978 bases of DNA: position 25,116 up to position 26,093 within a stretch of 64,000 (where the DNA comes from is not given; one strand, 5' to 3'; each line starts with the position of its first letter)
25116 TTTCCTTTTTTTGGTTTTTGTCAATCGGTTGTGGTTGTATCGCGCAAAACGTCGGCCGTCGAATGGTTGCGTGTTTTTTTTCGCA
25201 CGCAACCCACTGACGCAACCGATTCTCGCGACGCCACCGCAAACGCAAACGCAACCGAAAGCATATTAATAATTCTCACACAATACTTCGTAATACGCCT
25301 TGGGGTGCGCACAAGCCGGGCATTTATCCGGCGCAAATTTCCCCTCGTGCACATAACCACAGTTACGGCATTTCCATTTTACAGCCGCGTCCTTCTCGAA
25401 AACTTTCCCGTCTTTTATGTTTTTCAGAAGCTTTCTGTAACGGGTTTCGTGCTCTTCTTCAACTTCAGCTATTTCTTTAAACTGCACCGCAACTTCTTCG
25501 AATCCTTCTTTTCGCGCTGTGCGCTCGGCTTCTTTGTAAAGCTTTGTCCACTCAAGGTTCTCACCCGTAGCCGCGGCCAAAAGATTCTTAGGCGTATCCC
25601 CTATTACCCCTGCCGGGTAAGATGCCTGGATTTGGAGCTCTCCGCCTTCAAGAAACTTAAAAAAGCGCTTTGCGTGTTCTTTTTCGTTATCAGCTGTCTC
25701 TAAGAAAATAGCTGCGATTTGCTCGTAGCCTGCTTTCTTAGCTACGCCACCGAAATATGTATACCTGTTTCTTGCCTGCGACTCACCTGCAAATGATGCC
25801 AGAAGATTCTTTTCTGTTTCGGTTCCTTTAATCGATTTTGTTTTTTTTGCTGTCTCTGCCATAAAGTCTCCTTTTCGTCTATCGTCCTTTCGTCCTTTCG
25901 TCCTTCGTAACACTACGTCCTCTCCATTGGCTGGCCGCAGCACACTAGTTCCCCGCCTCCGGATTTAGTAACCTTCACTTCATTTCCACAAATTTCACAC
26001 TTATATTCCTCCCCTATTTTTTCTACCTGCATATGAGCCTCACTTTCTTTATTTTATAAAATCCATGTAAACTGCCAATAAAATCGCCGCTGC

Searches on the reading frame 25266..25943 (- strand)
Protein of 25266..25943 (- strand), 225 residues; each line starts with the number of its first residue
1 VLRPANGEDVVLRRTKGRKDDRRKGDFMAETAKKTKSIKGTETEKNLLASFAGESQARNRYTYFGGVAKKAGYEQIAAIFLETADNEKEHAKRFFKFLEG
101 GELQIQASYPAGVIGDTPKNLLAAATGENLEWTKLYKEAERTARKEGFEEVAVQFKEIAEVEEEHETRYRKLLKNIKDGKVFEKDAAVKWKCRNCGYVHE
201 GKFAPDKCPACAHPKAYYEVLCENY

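Call 79: search_protein_families(library=pfam, proteins=[window:25266-25943:-])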
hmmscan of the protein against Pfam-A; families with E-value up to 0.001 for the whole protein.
window:25266-25943:- (225 aa): 4 families
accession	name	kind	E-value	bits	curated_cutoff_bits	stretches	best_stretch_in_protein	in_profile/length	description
PF02915.23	Rubrerythrin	-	4.4e-28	98.8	22.8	1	45-173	1-137/137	Rubrerythrin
PF21349.2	RUBY_RBDX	-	5e-14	51.9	26.5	1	190-219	1-30/30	Rubrerythrin, rubredoxin-like domain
PF00210.30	Ferritin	-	2.6e-10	40.8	24.5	1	46-177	3-140/142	Ferritin-like domain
PF23458.2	DUF7130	-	3.3e-05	24.1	35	1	165-216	31-81/89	Domain of unknown function (DUF7130)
